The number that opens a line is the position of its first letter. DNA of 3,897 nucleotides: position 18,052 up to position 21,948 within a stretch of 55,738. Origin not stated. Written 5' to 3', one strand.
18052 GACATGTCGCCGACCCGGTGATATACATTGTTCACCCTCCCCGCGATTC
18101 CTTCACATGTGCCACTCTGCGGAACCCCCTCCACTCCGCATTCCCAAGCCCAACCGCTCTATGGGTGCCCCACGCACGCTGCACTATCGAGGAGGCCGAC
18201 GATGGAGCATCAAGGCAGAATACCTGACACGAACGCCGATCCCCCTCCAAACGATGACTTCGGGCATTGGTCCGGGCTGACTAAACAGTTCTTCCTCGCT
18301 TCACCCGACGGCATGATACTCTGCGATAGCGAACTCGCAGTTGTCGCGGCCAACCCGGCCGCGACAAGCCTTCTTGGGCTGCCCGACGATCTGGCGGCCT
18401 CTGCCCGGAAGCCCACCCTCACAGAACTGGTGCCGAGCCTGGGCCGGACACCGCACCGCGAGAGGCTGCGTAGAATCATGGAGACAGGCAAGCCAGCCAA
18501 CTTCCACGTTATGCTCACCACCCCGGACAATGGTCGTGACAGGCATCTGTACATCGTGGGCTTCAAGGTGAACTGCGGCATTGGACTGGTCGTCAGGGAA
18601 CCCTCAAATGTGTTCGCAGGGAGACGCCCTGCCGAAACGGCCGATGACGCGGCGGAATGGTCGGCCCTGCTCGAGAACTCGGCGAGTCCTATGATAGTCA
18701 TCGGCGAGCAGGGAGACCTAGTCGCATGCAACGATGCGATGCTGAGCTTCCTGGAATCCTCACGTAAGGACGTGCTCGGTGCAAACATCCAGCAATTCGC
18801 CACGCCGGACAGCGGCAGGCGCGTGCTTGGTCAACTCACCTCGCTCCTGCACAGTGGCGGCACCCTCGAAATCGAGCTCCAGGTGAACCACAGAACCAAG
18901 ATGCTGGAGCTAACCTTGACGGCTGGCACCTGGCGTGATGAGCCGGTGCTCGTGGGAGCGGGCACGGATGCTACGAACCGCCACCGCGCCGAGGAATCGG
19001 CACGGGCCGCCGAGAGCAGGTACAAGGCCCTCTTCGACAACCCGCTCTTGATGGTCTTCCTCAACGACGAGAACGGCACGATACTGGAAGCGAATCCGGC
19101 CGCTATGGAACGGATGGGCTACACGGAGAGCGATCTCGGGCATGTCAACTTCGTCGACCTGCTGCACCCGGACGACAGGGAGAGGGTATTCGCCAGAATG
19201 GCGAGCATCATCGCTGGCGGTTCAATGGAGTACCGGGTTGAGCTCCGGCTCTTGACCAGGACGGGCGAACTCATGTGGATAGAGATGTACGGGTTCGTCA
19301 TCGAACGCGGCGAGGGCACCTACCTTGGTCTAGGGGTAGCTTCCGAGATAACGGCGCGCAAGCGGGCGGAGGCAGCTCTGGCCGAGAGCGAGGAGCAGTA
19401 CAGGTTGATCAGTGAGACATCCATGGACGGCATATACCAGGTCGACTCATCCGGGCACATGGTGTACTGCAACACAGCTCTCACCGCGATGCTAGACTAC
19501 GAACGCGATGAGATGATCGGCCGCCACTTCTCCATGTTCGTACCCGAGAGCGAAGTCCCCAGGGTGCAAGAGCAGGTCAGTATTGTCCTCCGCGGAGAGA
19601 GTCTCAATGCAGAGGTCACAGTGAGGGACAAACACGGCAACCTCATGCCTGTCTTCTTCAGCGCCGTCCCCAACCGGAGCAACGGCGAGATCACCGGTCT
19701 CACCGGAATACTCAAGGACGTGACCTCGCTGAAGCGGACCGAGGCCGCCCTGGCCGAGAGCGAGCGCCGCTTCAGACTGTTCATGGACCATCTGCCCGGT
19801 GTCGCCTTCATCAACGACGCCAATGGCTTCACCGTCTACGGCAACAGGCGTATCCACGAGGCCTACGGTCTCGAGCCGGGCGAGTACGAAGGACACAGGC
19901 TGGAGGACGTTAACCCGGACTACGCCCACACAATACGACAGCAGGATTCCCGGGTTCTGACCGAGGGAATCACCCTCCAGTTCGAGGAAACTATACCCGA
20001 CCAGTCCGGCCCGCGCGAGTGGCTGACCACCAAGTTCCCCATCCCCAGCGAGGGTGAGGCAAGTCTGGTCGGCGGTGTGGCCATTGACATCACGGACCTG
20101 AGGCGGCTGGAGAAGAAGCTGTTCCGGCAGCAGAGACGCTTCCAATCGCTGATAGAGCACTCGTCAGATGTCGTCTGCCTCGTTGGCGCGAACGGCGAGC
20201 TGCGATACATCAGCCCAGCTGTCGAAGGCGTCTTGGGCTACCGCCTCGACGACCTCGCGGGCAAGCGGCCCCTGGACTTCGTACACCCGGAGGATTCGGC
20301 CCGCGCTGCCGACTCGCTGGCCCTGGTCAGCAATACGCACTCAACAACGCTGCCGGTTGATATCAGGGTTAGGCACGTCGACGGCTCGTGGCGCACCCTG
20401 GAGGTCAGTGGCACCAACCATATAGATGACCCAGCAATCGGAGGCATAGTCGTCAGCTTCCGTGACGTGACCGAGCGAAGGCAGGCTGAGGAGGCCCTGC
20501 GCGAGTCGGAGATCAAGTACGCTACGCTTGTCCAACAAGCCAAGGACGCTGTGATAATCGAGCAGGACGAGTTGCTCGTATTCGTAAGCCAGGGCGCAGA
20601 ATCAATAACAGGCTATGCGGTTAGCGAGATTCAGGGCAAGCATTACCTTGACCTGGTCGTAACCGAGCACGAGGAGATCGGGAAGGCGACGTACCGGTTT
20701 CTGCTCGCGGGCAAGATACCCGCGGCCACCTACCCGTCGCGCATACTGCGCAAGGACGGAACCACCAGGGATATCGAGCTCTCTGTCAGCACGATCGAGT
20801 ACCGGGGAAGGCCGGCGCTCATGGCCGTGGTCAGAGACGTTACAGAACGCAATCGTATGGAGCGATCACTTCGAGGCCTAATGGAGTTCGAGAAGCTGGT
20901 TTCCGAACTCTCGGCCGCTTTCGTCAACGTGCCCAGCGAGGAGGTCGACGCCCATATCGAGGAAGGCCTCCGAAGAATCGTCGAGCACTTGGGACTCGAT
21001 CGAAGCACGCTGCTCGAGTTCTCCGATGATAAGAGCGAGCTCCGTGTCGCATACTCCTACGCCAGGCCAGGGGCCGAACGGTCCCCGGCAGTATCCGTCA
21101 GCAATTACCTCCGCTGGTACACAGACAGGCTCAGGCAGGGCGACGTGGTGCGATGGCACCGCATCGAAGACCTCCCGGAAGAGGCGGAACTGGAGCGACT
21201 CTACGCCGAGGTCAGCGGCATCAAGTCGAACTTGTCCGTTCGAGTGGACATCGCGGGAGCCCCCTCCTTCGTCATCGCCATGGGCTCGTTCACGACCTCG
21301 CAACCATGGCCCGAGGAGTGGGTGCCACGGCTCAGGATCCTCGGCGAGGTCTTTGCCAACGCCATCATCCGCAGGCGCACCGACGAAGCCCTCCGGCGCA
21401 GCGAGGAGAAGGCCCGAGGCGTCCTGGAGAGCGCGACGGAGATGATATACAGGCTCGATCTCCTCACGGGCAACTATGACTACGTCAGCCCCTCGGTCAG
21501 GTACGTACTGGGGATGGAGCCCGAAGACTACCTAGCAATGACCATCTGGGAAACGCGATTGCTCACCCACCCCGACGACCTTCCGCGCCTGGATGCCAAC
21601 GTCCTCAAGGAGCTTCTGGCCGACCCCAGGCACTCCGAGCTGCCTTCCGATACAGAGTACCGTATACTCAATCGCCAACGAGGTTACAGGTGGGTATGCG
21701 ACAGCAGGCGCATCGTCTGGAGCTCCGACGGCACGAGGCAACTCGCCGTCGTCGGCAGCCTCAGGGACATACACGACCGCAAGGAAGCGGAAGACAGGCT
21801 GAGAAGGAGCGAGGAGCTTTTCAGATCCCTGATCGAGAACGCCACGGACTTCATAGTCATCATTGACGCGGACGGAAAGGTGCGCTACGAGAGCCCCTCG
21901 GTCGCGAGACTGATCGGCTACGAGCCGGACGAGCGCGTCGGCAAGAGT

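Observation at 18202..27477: ~3090-aa soluble kinase with 18 PAS and 3 GAF domains on one transmitter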

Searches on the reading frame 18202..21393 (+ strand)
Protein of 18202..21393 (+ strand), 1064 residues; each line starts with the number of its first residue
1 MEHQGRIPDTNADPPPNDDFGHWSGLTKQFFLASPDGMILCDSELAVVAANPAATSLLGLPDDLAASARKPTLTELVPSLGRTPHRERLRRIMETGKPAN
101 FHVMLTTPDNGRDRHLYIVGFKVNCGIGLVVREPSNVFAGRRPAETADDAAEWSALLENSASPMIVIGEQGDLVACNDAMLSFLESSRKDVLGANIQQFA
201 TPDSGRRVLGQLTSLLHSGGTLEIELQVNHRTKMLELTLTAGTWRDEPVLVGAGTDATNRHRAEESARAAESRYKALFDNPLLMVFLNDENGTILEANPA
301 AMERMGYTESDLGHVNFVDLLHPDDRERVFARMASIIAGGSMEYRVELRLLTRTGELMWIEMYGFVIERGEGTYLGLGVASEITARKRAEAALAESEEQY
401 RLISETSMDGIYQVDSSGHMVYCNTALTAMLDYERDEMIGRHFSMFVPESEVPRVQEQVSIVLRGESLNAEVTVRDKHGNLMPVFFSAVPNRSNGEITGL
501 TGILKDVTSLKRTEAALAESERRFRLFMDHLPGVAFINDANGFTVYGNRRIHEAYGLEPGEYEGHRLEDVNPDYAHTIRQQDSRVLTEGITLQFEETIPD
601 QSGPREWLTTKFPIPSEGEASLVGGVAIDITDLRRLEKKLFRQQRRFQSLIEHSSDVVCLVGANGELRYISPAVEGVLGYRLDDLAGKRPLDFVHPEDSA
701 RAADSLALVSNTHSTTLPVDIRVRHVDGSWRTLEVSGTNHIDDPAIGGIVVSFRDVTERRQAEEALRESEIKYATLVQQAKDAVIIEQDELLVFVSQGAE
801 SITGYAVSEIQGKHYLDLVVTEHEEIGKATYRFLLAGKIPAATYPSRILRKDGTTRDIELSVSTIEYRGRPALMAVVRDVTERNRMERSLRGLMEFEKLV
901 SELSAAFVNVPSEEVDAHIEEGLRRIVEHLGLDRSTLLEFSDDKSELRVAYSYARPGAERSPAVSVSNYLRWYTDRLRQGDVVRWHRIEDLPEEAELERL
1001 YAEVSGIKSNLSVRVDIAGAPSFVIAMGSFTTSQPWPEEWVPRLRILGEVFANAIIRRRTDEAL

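Call 43: search_solved_structures(query=window:18202-21393:+, max_evalue=0.001)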
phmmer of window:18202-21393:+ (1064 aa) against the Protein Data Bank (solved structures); distinct sequences matched with E-value up to 0.001: 34.
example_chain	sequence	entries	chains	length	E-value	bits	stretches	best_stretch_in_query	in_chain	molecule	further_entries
8js5_A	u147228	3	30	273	1.6e-11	45.9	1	314-521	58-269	Sensor protein FixL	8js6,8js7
3mr0_A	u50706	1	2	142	9.5e-09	36.8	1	292-401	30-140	Sensory box histidine kinase/response regulator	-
7xi3_A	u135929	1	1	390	1.7e-06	29.3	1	662-736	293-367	Aryl hydrocarbon receptor nuclear translocator 2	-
2r78_A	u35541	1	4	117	2.7e-06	28.6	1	399-498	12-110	Sensor protein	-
4gcz_A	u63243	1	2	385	5.1e-06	27.7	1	788-981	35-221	Blue-light photoreceptor, Sensor protein fixL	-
6ph4_A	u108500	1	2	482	5.5e-06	27.6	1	305-401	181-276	Blue-light-activated histidine kinase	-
8px4_A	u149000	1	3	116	1.4e-05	26.3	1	646-701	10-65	Diguanylate cyclase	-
8a7f_A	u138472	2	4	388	3.2e-05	25.1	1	776-981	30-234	Putative Sensory box protein,Sensor protein FixL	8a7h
2pr5_A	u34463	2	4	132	4.2e-05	24.7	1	788-892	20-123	Blue-light photoreceptor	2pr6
6gg9_A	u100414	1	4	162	5.4e-05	24.3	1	776-893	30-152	Sensory box protein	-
29lw_A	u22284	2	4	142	0.0001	23.4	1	776-893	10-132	Sensory box protein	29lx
3sw1_A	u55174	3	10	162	0.00014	23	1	776-893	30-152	Sensory box protein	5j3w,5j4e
7a6p_A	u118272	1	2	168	0.00014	23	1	646-780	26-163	Putative Sensory box protein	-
2mwg_A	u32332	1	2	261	0.00014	22.9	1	788-892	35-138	Blue-light photoreceptor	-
8a3u_A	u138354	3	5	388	0.00015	22.8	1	776-981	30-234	Putative Sensory box protein,Sensor protein FixL | Putative Sensory box protein,Putative Sensory box protein,Sensor protein FixL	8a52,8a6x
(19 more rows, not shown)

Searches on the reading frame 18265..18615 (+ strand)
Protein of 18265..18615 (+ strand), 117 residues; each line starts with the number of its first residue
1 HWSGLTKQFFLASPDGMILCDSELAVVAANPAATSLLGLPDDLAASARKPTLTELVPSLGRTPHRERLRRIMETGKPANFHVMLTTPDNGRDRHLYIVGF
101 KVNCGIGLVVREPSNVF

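Call 10: search_protein_families(library=pfam, proteins=[window:18265-18615:+], max_evalue=0.01)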
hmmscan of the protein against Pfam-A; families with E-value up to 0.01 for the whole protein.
window:18265-18615:+ (117 aa): 5 families
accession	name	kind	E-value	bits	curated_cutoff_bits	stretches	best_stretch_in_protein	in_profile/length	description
PF08448.16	PAS_4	-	7.6e-11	42.7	23.1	1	12-97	3-83/110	PAS fold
PF13188.13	PAS_8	-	9.4e-07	29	21.8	1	7-59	4-54/65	PAS domain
PF13426.13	PAS_9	-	4e-06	27.5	27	1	14-89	1-72/103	PAS domain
PF00989.32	PAS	-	0.00016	22.1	22.6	1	12-97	9-91/113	PAS fold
PF12860.13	PAS_7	-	0.0055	17.3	27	1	15-46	6-37/115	PAS fold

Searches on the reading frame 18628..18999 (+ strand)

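Call 10: search_protein_families(library=pfam, proteins=[window:18628-18999:+], max_evalue=0.01)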
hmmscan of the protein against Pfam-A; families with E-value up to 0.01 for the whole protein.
window:18628-18999:+ (124 aa): 4 families
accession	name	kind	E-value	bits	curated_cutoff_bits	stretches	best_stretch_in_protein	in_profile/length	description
PF00989.32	PAS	-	9.9e-11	42.1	22.6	1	10-109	2-107/113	PAS fold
PF08448.16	PAS_4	-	6.2e-07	30.1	23.1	1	15-120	1-110/110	PAS fold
PF13426.13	PAS_9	-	4.8e-06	27.2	27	1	21-88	3-71/103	PAS domain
PF13188.13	PAS_8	-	0.00019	21.7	21.8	1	11-58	3-47/65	PAS domain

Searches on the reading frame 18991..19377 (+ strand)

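Call 10: search_protein_families(library=pfam, proteins=[window:18991-19377:+], max_evalue=0.01)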
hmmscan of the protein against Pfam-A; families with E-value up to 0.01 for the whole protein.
window:18991-19377:+ (129 aa): 5 families
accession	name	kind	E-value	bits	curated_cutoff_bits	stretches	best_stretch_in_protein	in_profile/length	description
PF08447.18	PAS_3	-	6.6e-16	58.8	25.6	1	32-108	2-79/89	PAS fold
PF13426.13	PAS_9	-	2e-11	44.5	27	1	21-119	3-100/103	PAS domain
PF00989.32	PAS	-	3.6e-09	37.1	22.6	1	13-99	5-91/113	PAS fold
PF13188.13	PAS_8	-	3.9e-08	33.3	21.8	1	10-63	2-55/65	PAS domain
PF08448.16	PAS_4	-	1.4e-06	29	23.1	1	22-125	8-110/110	PAS fold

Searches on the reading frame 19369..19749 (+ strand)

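Call 10: search_protein_families(library=pfam, proteins=[window:19369-19749:+], max_evalue=0.01)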
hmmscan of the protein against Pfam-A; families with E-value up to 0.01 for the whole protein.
window:19369-19749:+ (127 aa): 7 families
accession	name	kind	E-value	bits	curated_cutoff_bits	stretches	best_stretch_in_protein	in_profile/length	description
PF08448.16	PAS_4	-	6.5e-16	59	23.1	1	16-123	2-110/110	PAS fold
PF13426.13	PAS_9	-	2.2e-14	54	27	1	20-119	2-102/103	PAS domain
PF00989.32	PAS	-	2.4e-13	50.5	22.6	1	9-118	1-113/113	PAS fold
PF08447.18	PAS_3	-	2.1e-07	31.6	25.6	1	32-114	2-88/89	PAS fold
PF13188.13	PAS_8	-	0.00047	20.4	21.8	1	9-62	1-55/65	PAS domain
PF13596.12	PAS_10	-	0.00052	21.1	22.1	1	23-119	14-106/106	PAS domain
PF24820.1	Diguanyl_cycl_sensor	-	0.008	16.5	28.1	0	19-90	6-84/109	Diguanylate cyclase-like sensor domain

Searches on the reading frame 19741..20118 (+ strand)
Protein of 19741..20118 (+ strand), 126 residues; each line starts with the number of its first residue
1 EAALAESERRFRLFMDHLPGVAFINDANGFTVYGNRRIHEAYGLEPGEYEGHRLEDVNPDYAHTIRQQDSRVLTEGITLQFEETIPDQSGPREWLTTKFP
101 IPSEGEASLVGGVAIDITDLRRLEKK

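Call 10: search_protein_families(library=pfam, proteins=[window:19741-20118:+], max_evalue=0.01)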
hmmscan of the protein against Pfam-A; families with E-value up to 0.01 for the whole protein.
window:19741-20118:+ (126 aa): 3 families
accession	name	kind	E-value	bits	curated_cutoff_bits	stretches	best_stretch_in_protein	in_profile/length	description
PF08448.16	PAS_4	-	9.4e-17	61.7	23.1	1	16-122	2-110/110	PAS fold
PF13426.13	PAS_9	-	0.00022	21.9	27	1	23-119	5-103/103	PAS domain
PF00989.32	PAS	-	0.00059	20.3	22.6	1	10-117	2-113/113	PAS fold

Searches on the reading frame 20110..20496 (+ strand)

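Call 10: search_protein_families(library=pfam, proteins=[window:20110-20496:+], max_evalue=0.01)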
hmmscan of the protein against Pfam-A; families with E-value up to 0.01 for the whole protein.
window:20110-20496:+ (129 aa): 6 families
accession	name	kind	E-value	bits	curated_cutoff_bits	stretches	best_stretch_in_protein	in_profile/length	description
PF08448.16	PAS_4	-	3.9e-13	50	23.1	1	16-125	2-110/110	PAS fold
PF08447.18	PAS_3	-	6.4e-13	49.2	25.6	1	33-105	3-76/89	PAS fold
PF00989.32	PAS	-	4.2e-12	46.5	22.6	1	10-120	2-113/113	PAS fold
PF13426.13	PAS_9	-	4.2e-07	30.6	27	1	20-122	2-103/103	PAS domain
PF13188.13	PAS_8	-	9.5e-06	25.8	21.8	1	9-63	1-55/65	PAS domain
PF12860.13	PAS_7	-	0.0073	16.9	27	0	110-128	97-115/115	PAS fold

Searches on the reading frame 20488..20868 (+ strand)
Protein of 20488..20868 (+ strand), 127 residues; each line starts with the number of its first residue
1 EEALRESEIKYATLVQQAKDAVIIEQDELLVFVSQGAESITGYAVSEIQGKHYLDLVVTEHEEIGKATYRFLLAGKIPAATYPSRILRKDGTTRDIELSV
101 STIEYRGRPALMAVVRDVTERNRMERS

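Call 10: search_protein_families(library=pfam, proteins=[window:20488-20868:+], max_evalue=0.01)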
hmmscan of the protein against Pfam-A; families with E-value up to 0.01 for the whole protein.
window:20488-20868:+ (127 aa): 6 families
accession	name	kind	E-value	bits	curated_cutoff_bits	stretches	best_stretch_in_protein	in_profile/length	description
PF13426.13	PAS_9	-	6.2e-11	42.9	27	1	20-120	2-103/103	PAS domain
PF00989.32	PAS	-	1.4e-08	35.1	22.6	1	11-118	3-113/113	PAS fold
PF08447.18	PAS_3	-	1.6e-08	35.2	25.6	1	31-114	2-87/89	PAS fold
PF08448.16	PAS_4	-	4.9e-05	24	23.1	1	24-122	11-109/110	PAS fold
PF24820.1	Diguanyl_cycl_sensor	-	0.0046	17.3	28.1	0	24-117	12-109/109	Diguanylate cyclase-like sensor domain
PF13188.13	PAS_8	-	0.0059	16.9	21.8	1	10-51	2-44/65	PAS domain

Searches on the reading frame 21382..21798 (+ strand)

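Call 10: search_protein_families(library=pfam, proteins=[window:21382-21798:+], max_evalue=0.01)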
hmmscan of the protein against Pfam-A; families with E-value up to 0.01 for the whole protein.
window:21382-21798:+ (139 aa): 1 family
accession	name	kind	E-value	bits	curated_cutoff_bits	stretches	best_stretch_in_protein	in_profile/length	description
PF08447.18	PAS_3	-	4e-10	40.3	25.6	1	34-119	3-82/89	PAS fold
